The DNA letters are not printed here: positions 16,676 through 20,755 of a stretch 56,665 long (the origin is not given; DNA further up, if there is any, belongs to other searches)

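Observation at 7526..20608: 4,360-aa single ORF (about 23% of the genome) in the virion module combining pore-former-like N-terminus, N6-adenine methyltransferase and SNF2 helicase, with ~2,900 aa of unassigned sequence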

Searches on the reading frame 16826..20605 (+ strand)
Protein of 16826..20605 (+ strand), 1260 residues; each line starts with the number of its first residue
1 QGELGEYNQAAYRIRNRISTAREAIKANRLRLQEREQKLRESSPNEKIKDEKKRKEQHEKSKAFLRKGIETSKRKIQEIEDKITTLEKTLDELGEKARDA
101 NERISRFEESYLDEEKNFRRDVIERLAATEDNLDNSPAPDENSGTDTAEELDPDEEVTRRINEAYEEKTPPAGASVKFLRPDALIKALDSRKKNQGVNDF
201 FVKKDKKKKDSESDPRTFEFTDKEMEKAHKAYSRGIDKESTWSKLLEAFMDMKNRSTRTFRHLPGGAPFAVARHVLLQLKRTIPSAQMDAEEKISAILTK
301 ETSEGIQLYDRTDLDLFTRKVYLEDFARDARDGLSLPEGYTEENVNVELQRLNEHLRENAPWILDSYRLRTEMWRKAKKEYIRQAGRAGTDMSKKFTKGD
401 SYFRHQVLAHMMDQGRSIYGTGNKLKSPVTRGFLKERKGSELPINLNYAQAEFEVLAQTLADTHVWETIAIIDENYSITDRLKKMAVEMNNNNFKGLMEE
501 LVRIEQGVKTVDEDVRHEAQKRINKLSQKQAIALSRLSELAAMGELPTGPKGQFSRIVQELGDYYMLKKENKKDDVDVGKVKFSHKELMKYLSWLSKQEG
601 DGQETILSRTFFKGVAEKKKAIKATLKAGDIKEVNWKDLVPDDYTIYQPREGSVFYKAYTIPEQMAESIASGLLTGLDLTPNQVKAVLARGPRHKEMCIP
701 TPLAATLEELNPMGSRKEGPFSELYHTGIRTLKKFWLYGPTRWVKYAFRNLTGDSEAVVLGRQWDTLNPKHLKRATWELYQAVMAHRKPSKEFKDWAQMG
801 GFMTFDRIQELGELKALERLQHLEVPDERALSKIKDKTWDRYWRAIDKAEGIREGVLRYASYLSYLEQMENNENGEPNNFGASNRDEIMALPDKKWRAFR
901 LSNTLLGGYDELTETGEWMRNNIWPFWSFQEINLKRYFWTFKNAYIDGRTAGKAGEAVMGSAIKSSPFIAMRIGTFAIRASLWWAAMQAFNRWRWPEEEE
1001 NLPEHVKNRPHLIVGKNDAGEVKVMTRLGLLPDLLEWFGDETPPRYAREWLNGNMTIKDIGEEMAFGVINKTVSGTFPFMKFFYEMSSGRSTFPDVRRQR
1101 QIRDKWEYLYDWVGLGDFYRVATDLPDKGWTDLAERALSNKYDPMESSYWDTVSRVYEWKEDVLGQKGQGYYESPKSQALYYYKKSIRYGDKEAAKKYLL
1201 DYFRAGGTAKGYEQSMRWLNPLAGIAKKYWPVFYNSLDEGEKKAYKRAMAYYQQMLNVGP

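Call 10: search_dna_similar(query=window:17126-20605:+, collection=phages, mode=protein, max_rows=25)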
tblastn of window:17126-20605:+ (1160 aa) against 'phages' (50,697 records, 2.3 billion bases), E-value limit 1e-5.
No match.

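Call 20: find_homologous_proteins(query=window:17213-20605:+, max_evalue=0.001)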
Query window:17213-20605:+ (1131 aa): 3 proteins with E <= 0.001 among 8000 candidates.
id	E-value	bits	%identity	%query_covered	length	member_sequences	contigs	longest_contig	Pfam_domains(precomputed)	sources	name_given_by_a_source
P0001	0.0e+0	2617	100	100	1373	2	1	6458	-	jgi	jgi:hypothetical protein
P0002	3.7e-160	554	37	55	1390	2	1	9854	-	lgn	-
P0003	4.5e-155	537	35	55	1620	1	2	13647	PF18812.7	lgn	-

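Call 27: search_solved_structures(query=window:16826-20605:+, max_evalue=1)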
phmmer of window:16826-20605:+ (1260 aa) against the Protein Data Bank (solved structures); distinct sequences matched with E-value up to 1: 1.
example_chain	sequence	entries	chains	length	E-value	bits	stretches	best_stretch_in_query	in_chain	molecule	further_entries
1wlj_A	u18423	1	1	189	0.84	10.7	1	256-327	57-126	interferon stimulated gene 20kDa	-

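Call 28: search_protein_families(library=ncbifam, proteins=[window:17477-20605:+, P0002, P0003], max_evalue=1)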
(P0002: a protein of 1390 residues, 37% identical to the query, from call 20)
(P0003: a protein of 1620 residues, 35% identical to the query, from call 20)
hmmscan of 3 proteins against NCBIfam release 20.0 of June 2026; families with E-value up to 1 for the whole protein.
window:17477-20605:+ (1043 aa): 2 families
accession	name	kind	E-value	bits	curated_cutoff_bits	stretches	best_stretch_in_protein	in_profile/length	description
NF052504.1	sll1863_fam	domain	0.0087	16.3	35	1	271-328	7-64/93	sll1863 family stress response protein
NF002085.0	PRK00915.1-2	subfamily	0.13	10.9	517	1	260-328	333-403/504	2-isopropylmalate synthase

P0002 (1390 aa): 0 families

P0003 (1620 aa): 0 families

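Call 37: search_protein_representatives(alignment_id=A1)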
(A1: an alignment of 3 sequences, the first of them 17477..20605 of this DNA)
Query: 3 sequences, 879 profile positions. Proteins with E-value up to 0.001 (for the whole library): 2499; up to 1e-10: 2239; up to 1e-30: 1829. The best 150 are listed.
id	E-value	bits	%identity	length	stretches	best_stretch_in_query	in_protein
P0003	0.0e+00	1582.7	-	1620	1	1-879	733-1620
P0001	0.0e+00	1548.6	-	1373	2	1-878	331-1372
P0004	0.0e+00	1414.4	-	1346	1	1-879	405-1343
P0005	0.0e+00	1329.6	-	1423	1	1-879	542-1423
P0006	0.0e+00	1251.9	-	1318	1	1-878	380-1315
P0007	0.0e+00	1249.4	-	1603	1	2-879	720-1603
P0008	0.0e+00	1223.0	-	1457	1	1-878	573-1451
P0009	0.0e+00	1195.1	-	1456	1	1-875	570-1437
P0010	0.0e+00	1190.6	-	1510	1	2-879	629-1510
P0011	0.0e+00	1187.6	-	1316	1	1-876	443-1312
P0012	0.0e+00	1177.2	-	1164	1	2-876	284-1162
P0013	0.0e+00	1162.9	-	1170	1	1-879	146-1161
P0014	0.0e+00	1136.4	-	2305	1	1-879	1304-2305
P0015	0.0e+00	1134.0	-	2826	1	1-875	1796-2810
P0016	0.0e+00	1132.8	-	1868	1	7-876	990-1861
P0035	0.0e+00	1078.4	-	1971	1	1-876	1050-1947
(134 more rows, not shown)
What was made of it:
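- On Unnamed C-terminal module family (defined here, alignments A1 and A2): There are 2,499 clusters in the family (call 37).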

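Call 43: search_protein_families(library=pfam, proteins=[P0003, P0007, P0016, P0014, P0035], max_evalue=0.001)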
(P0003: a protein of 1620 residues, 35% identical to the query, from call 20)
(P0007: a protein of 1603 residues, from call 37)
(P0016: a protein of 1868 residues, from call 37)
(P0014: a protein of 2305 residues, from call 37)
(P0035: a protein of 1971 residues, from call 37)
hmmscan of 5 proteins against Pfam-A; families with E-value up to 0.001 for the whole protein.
P0003 (1620 aa): 1 family
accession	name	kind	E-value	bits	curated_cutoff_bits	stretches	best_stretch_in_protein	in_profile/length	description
PF18812.6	PBECR3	-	1.6e-13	51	30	1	475-584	3-109/115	phage-Barnase-EndoU-ColicinE5/D-RelE like nuclease3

P0007 (1603 aa): 1 family
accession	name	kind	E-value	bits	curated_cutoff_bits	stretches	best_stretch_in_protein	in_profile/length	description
PF01464.25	SLT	-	3.2e-24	85.2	21.3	1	337-439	2-111/117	Transglycosylase SLT domain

P0016 (1868 aa): 1 family
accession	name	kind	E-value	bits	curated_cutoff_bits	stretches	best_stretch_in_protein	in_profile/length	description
PF00990.26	GGDEF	-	2.6e-07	31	23.8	1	386-498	3-113/161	Diguanylate cyclase, GGDEF domain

P0014 (2305 aa): 3 families
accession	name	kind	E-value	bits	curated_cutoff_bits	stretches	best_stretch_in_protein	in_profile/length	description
PF13489.12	Methyltransf_23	-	1e-11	45.2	27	2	1110-1205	20-120/164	Methyltransferase domain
PF05175.20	MTS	-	1.1e-07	32.1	23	1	858-954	32-140/170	Methyltransferase small domain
PF08242.18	Methyltransf_12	-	1.8e-06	29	30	0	865-950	4-98/98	Methyltransferase domain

P0035 (1971 aa): 0 families

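Call 44: find_encoding_contigs(protein=P0003, flank=10000, max_places=3)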
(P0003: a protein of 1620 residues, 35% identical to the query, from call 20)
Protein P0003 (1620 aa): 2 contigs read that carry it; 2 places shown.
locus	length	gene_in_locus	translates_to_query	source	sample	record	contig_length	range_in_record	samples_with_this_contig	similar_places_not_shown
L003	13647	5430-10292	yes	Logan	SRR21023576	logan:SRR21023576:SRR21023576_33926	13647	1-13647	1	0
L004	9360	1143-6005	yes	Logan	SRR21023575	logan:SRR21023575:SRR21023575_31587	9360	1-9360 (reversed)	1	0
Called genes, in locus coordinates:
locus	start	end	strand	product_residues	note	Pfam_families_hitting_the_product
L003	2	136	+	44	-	?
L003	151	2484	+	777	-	PF22763:NrS1-1_pol-like_HBD, PF08706:D5_N, PF03288:Pox_D5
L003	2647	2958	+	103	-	-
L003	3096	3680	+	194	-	PF03592:Terminase_2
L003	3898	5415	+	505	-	-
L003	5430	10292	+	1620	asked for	PF18812:PBECR3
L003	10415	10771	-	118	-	-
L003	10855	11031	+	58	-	-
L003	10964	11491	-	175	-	-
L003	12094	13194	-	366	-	-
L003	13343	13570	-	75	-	PF07927:HicA_toxin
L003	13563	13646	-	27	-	?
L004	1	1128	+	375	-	?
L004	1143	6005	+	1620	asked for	PF18812:PBECR3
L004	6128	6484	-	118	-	-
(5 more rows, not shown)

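Call 45: search_protein_families(library=phrogs, proteins=[window:17477-20605:+], max_evalue=0.1)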
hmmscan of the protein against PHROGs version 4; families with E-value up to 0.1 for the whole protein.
window:17477-20605:+ (1043 aa): 2 families
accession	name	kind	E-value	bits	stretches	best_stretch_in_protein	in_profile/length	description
phrog_5652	-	unknown function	0.074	13.8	0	238-316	122-198/216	-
phrog_3817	-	tail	0.088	13.3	0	312-357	53-98/106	tail chaperonin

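Call 46: search_protein_families(library=pfam, proteins=[window:17477-20605:+], max_evalue=1)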
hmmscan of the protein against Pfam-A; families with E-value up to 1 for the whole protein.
window:17477-20605:+ (1043 aa): 1 family
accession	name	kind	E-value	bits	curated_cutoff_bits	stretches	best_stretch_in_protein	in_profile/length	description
PF06971.19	Put_DNA-bind_N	-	0.13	12.8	27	0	641-655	9-23/49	Putative DNA-binding protein N-terminus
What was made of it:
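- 17477..20605 (+): Conserved C-terminal module, aa 3318-4360: mostly alpha-helical, with 35 invariant positions among 50 diverse members. No Pfam, PHROG or NCBIfam model (calls 28, 45, 46)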

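Call 48: find_encoding_contigs(protein=P0002, flank=10000, max_places=3)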
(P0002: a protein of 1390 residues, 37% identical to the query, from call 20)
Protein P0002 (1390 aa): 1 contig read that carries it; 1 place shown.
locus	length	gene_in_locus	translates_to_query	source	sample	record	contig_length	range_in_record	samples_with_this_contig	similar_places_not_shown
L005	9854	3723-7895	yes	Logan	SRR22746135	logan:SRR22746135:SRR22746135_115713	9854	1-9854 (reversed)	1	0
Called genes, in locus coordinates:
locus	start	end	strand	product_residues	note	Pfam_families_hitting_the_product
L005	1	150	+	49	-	?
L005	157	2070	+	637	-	-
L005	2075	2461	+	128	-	-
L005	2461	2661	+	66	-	-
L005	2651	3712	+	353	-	-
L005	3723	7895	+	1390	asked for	-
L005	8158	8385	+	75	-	-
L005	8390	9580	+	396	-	PF09992:NAGPA, PF01520:Amidase_3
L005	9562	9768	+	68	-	-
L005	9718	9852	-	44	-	?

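Call 54: predict_structure(alignment_id=A2)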
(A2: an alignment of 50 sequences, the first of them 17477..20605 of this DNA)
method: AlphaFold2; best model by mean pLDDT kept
length: 1043 residues; sequences in the alignment: 50
mean_pLDDT: 75.2   pTM: 0.71
mean pLDDT of the five models: 75.2, 71.9, 71.2, 68.8, 67.9
residues with pLDDT >= 90: 225; 70-90: 475; 50-70: 223; < 50: 120
segments of 3 or more residues with pLDDT < 50: 20-33, 190-215, 354-365, 442-453, 468-475, 496-500, 609-618, 733-759
pLDDT, mean of each block of 10 residues (from residue 1): 76 62 35 61 86 91 78 81 74 83 85 78 84 91 88 86 86 73 51 40 33 44 61 75 82 91 90 81 72 65 58 59 60 56 62 47 53 62 57 67 65 73 91 67 43 51 51 60 91 58 69 84 84 85 68 91 83 89 86 64 58 48 78 87 94 92 91 95 92 86 84 87 80 46 40 45 69 91 89 90 90 75 68 76 81 82 88 85 88 89 91 88 92 91 84 77 92 91 95 90 89 92 91 89 52
secondary structure, 60 per line:
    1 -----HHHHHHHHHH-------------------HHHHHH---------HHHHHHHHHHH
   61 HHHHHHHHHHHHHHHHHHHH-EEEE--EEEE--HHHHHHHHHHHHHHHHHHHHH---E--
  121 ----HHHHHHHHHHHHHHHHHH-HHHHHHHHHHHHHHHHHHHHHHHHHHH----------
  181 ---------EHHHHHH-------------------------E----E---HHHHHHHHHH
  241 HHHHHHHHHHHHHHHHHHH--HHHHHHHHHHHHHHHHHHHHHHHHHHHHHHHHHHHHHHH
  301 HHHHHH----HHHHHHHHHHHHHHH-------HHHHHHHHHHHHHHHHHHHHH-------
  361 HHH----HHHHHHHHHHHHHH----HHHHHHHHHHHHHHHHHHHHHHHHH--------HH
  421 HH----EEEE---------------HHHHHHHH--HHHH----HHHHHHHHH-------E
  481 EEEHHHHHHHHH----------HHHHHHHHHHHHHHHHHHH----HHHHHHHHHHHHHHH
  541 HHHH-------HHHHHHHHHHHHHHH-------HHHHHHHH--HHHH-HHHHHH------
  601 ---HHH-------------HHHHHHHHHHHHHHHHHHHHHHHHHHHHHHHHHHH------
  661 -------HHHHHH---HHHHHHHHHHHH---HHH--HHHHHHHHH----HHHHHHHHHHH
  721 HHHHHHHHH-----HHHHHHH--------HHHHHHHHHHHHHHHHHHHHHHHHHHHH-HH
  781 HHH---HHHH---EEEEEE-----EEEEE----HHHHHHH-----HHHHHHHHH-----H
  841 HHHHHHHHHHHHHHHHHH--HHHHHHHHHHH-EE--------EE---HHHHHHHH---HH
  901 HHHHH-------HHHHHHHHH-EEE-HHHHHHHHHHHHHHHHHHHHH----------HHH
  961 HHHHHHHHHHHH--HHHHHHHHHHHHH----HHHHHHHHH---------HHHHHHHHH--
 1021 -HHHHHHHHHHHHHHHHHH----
elements in order (helices of 4 or more, strands of 3 or more residues): H6-15 H35-40 H50-80 E82-85 E88-91 H94-114 H125-142 H144-170 H191-196 H231-259 H262-306 H311-325 H333-353 H368-381 H386-410 H419-422 E427-430 H446-453 H456-459 H464-472 E480-483 H484-492 H503-521 H526-544 H552-566 H574-581 H584-587 H589-594 H620-654 H668-673 H677-688 H697-705 H710-729 H735-741 H750-777 H779-783 H787-790 E794-799 E805-809 H814-820 H826-834 H840-858 H861-871 H888-895 H899-905 H913-921 E923-925 H927-947 H958-972 H975-987 H992-1000 H1010-1018 H1022-1039
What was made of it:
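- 17477..20605 (+): AF2 pLDDT 75, pTM 0.71 (call 54).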

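Call 57: fold_search(model_id=the predicted structure, library=pdb)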
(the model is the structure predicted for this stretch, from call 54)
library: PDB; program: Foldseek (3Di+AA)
matches with E <= 10: 113; with E <= 0.001: 0
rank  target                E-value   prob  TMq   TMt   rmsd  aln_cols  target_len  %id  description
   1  8rd2_B                4.8e-01  0.11  0.07  0.15  34.6       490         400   10  Trypanosoma brucei Invariant Surface Glycoprotein 75 (ISG75) (released 2024-02-14)
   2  8gel_A                5.9e-01  0.08  0.07  0.11  24.7       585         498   12  Cryo-EM structure of synthetic tetrameric building block sC4 (released 2024-03-13)
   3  8u5n                  7.8e-01  0.07  0.09  0.13  24.2       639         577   10  The mTORC1 cholesterol sensor LYCHOS (GPR155) - monomer with auxin (released 2024-09-18)
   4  8pj1_y                8.9e-01  0.03  0.07  0.08  30.8       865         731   10  Structure of human 48S translation initiation complex in open codon scanning state (48S-1) (released 2024-08-14)
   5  9ky1_A                8.9e-01  0.02  0.05  0.07  31.4       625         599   10  Structure of human B0AT1-ACE2 complex with compound1 (released 2025-12-10)
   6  8ta3_B                1.5e+00  0.03  0.07  0.11  26.8       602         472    9  Cryo-EM structure of the human CLC-2 chloride channel transmembrane domain Apo state with resolved N-terminal hairpin (released 2024-01-31)
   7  5yu6_C                1.6e+00  0.04  0.09  0.09  34.2      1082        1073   10  CRYSTAL STRUCTURE OF EXPORTIN-5:RANGTP COMPLEX (released 2018-08-29)
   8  8qxd_N                1.9e+00  0.02  0.07  0.09  42.9       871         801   13  Cryo-EM structure of the cross-exon pre-B complex (released 2024-05-22)
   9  9exz_C                1.9e+00  0.03  0.08  0.11  46.5       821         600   12  Efficient and scalable protein design using a relaxed sequence space (released 2024-10-16)
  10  8rd2_A                2.0e+00  0.06  0.07  0.15  34.8       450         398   11  Trypanosoma brucei Invariant Surface Glycoprotein 75 (ISG75) (released 2024-02-14)
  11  4ikx                  2.2e+00  0.06  0.11  0.17  22.1       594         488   10  Crystal structure of peptide transporter POT (E310Q mutant) (released 2013-07-10)
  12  6hfb_B                2.2e+00  0.03  0.06  0.11  25.1       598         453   11  Outward-facing conformation of a multidrug resistance MATE family transporter of the MOP superfamily. (released 2019-06-12)
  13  7k58_C                2.2e+00  0.02  0.09  0.03  52.5      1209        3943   12  Structure of outer-arm dyneins bound to microtubule with microtubule binding state 1(MTBS-1) (released 2021-09-29)
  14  2bku_D                2.3e+00  0.02  0.08  0.09  34.2      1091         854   10  Kap95p:RanGTP complex (released 2005-05-04)
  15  8zd3_C                2.4e+00  0.04  0.08  0.12  22.3       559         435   10  Crystal structure of ALPK1-N+K in complex with CDP-heptose (released 2025-05-07)
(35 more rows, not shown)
